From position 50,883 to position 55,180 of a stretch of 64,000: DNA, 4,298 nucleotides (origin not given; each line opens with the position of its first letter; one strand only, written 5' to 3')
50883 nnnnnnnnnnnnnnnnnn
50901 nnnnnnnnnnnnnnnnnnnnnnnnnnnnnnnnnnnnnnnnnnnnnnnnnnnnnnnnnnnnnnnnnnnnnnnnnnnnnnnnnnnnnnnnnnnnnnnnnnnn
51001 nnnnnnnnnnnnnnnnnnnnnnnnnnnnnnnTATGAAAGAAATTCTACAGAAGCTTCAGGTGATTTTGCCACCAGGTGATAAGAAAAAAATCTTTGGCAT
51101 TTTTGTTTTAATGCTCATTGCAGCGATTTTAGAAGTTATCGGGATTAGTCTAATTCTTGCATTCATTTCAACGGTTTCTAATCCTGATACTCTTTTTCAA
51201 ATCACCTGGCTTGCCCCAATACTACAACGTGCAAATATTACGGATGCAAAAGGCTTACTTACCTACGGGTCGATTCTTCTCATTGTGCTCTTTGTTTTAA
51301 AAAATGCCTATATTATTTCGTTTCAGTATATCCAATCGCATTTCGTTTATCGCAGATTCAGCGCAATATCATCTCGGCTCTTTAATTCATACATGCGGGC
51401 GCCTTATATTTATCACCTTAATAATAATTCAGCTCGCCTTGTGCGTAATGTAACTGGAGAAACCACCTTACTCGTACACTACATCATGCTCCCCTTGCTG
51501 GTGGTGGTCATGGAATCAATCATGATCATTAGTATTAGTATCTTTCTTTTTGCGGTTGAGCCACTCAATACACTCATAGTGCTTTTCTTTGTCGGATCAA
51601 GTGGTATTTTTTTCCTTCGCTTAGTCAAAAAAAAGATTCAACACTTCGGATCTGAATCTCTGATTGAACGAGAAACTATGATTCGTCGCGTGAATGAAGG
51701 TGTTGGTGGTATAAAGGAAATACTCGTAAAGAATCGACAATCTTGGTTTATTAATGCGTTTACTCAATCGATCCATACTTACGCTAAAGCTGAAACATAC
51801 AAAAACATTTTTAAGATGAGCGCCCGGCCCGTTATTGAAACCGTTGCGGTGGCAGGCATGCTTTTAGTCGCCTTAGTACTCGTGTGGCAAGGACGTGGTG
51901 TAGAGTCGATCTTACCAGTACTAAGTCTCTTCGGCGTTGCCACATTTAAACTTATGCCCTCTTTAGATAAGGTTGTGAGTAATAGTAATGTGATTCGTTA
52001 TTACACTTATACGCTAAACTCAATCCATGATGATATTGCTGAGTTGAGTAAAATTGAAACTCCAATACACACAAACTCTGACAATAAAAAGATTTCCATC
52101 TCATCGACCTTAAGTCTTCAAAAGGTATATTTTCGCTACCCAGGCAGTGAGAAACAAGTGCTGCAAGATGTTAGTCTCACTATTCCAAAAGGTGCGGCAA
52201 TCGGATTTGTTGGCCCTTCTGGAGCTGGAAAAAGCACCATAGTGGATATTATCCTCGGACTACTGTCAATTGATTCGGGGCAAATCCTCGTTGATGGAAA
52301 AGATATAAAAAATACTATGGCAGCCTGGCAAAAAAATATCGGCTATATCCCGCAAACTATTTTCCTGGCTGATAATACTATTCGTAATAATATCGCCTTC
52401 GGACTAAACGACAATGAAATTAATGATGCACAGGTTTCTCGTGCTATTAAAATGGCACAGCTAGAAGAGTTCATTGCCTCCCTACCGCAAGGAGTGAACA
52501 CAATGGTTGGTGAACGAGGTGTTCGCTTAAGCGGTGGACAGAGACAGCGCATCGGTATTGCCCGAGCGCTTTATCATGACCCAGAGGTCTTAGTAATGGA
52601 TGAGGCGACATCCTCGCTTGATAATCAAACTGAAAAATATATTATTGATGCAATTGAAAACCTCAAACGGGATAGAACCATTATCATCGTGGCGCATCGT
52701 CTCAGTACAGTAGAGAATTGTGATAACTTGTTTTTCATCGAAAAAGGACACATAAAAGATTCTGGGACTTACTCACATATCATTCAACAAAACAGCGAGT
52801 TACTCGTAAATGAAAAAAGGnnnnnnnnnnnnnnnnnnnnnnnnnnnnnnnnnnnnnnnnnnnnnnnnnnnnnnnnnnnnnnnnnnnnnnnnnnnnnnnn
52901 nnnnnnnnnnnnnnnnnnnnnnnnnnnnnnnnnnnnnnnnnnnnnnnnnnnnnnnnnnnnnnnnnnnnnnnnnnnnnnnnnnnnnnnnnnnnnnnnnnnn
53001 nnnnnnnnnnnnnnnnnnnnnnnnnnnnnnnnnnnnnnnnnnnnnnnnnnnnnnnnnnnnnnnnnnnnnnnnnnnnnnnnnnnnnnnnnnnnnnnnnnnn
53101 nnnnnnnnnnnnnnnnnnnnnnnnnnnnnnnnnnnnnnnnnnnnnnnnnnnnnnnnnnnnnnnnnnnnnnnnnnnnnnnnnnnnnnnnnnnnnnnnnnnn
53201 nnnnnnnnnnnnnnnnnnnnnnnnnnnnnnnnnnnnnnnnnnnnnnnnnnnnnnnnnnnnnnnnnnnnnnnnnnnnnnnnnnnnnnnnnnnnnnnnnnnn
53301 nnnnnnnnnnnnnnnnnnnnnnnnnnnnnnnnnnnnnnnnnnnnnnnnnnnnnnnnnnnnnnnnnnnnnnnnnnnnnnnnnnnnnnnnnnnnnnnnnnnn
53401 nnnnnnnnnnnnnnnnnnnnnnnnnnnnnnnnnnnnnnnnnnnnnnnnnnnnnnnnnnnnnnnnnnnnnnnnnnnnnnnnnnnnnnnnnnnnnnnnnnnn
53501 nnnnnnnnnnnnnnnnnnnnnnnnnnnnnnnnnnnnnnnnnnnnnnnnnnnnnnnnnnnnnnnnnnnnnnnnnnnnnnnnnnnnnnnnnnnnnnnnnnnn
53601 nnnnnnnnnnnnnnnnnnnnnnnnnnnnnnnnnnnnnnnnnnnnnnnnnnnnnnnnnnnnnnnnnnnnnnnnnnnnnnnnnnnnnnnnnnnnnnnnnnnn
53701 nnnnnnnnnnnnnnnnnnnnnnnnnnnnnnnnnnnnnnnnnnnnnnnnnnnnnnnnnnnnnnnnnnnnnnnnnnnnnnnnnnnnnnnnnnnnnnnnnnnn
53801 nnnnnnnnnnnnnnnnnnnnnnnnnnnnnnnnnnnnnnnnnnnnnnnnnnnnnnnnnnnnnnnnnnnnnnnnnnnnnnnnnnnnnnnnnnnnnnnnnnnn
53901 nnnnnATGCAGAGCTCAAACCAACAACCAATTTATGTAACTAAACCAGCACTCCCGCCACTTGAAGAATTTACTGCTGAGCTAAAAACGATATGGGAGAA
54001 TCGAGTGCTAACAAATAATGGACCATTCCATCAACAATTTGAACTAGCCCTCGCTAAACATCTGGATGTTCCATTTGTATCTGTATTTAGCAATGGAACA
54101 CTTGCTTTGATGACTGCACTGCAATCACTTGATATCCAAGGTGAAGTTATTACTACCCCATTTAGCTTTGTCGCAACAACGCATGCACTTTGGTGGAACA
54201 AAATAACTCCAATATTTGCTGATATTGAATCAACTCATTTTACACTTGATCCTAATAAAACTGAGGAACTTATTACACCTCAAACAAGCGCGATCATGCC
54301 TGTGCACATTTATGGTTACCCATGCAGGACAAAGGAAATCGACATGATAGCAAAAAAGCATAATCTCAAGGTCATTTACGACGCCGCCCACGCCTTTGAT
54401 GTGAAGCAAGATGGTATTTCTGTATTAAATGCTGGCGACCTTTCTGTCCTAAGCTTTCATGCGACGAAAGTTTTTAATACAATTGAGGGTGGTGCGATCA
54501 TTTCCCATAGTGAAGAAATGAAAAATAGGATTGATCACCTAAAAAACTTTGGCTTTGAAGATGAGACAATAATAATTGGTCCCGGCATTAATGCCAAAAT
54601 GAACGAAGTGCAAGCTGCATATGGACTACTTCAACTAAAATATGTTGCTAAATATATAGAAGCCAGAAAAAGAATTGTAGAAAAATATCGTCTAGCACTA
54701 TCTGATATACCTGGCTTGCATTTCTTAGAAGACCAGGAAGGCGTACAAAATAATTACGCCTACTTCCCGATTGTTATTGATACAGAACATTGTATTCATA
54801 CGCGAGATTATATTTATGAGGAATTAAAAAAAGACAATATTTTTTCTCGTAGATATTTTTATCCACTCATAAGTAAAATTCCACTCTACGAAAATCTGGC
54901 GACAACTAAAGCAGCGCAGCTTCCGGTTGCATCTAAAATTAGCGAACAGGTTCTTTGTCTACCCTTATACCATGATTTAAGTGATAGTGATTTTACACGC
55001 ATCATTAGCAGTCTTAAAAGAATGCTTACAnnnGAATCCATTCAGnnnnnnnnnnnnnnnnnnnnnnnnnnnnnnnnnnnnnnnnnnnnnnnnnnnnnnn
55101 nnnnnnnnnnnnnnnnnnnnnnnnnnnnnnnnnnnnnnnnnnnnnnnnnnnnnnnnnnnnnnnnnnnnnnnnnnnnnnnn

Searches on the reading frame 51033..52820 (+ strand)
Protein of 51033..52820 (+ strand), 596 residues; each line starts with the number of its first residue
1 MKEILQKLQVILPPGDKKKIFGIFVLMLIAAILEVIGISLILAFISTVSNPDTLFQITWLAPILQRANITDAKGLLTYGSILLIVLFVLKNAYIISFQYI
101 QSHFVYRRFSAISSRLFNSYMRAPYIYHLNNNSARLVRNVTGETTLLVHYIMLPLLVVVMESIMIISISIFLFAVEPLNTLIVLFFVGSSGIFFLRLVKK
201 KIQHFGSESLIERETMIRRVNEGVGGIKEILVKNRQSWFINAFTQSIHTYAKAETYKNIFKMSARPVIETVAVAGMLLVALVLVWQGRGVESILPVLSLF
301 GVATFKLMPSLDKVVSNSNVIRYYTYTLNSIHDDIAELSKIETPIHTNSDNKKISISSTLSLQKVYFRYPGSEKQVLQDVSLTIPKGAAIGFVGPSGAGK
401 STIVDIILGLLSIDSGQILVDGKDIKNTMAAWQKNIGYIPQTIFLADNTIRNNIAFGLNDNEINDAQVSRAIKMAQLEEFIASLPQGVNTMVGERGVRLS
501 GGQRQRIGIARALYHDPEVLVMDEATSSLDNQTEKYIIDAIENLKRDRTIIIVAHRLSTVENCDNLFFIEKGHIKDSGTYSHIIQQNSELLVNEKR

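Call 9: search_protein_families(library=pfam, proteins=[window:51033-52820:+], max_evalue=0.001)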
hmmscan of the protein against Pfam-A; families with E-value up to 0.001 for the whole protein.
window:51033-52820:+ (596 aa): 5 families
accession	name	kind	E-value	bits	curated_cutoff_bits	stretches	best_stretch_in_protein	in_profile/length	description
PF00005.33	ABC_tran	-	7.2e-33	114.5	25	1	377-527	1-137/137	ABC transporter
PF00664.28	ABC_membrane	-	8.9e-10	39.1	28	1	37-300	2-267/274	ABC transporter transmembrane region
PF02463.25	SMC_N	-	7.1e-09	35.9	40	1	392-570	29-212/220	RecF/RecN/SMC N terminal domain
PF13555.12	AAA_29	-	0.00045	20.3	27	0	384-412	19-47/61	P-loop containing region of AAA domain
PF13304.12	AAA_21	-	0.00047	20.7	27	0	391-418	3-30/304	AAA domain, putative AbiEii toxin, Type IV TA system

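Call 33: search_protein_families(library=ncbifam, proteins=[window:51033-52820:+], max_evalue=0.00001)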
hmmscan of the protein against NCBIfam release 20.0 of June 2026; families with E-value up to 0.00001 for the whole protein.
window:51033-52820:+ (596 aa): 186 families (the best 25 are shown)
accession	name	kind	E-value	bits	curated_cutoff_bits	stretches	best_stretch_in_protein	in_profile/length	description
NF050066.1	LPSTprtrPglK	equivalog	3.9e-102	342.5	1000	1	5-572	2-558/558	BC-type lipopolysaccharide transporter PglK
NF045513.1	HepA_fam_ABC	equivalog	1.5e-92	311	725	1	24-590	40-602/610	heterocyst formation ABC transporter subunit HepA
TIGR02203.1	MsbA_lipidA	equivalog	1.2e-91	308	602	1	38-587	14-559/572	lipid A export permease/ATP-binding protein MsbA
NF008381.0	PRK11176.1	equivalog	3.7e-76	256.7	867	1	36-587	23-569/582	lipid A ABC transporter ATP-binding protein/permease MsbA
TIGR02204.1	MsbA_rel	hypoth_equivalog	5.6e-75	253.1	780.4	1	77-587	59-565/576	ABC transporter, permease/ATP-binding protein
TIGR03796.1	NHLM_micro_ABC1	equivalog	8.8e-71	239.1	853.3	1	81-588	205-703/710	NHLP family bacteriocin export ABC transporter peptidase/permease/ATPase subunit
NF052233.1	CphA_assoc_ABC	equivalog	2e-70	238.1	880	1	108-587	261-733/766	cyanophycin metabolism-associated ABC transporter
TIGR02857.1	CydD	equivalog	1.1e-69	235.9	435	1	338-566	300-526/529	thiol reductant ABC exporter subunit CydD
NF010178.0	PRK13657.1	equivalog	3.5e-69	233.8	733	1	103-588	82-561/588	glucan ABC transporter ATP-binding protein/ permease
TIGR03375.1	type_I_sec_LssB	subfamily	4.9e-68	230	693.1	1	137-588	257-693/696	type I secretion system permease/ATPase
TIGR01846.1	type_I_sec_HlyB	subfamily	1.1e-67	228.9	725.55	1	31-588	140-683/694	type I secretion system permease/ATPase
TIGR00958.1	3a01208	subfamily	5.1e-66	223.4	874.6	1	357-587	476-704/711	antigen peptide transporter 2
TIGR03797.1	NHLM_micro_ABC2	equivalog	1.5e-63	215.4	709.4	1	150-587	255-675/686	NHLP bacteriocin export ABC transporter permease/ATPase subunit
NF008364.0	PRK11160.1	equivalog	1.1e-61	209.1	630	1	135-589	122-567/575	heme ABC transporter ATP-binding protein/permease CydC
TIGR02868.1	CydC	equivalog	1.2e-60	205.6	329.05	1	136-557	116-530/530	thiol reductant ABC exporter subunit CydC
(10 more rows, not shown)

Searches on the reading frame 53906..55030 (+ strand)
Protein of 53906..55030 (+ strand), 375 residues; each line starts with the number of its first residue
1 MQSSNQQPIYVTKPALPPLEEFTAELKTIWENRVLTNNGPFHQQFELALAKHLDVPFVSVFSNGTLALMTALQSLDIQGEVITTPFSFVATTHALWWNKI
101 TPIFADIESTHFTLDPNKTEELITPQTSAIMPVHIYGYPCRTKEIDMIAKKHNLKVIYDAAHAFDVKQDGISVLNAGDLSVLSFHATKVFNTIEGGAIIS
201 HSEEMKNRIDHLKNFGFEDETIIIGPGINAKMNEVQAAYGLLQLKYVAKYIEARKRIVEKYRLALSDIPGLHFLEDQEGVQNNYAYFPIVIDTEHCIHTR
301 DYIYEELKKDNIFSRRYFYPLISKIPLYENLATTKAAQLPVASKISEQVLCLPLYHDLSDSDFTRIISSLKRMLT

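Call 9: search_protein_families(library=pfam, proteins=[window:53906-55030:+], max_evalue=0.001)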
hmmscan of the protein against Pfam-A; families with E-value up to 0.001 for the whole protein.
window:53906-55030:+ (375 aa): 1 family
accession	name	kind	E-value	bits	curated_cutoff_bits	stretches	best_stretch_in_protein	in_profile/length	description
PF01041.23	DegT_DnrJ_EryC1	-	4.7e-94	316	19.8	1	20-370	5-359/360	DegT/DnrJ/EryC1/StrS aminotransferase family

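Call 33: search_protein_families(library=ncbifam, proteins=[window:53906-55030:+], max_evalue=0.00001)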
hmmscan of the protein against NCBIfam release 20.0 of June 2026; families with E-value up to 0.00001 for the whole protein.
window:53906-55030:+ (375 aa): 7 families
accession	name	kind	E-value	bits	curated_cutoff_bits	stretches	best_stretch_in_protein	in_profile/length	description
TIGR04427.1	PLP_DesI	equivalog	3e-85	286.7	650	1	5-370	17-379/390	dTDP-4-dehydro-6-deoxyglucose aminotransferase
TIGR03588.1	PseC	equivalog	1.2e-61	208.7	423.5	1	29-374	20-380/380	UDP-4-amino-4,6-dideoxy-N-acetyl-beta-L-altrosamine transaminase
TIGR04181.1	NHT_00031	hypoth_equivalog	1.3e-52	178.9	420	1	28-353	18-357/359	LegC family aminotransferase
NF008687.0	PRK11706.1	equivalog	4.1e-47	160.7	375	1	24-373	15-373/375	dTDP-4-amino-4,6-dideoxygalactose transaminase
NF008658.2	PRK11658.1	equivalog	4.4e-43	147.4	631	1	28-374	22-377/379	UDP-4-amino-4-deoxy-L-arabinose aminotransferase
NF011936.0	PRK15407.1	equivalog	9e-39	133.4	423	2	38-216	63-251/440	lipopolysaccharide biosynthesis protein RfbH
TIGR02379.1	ECA_wecE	subfamily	1.2e-36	126.3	434.85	1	30-373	21-374/376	dTDP-4-amino-4,6-dideoxy-D-glucose transaminase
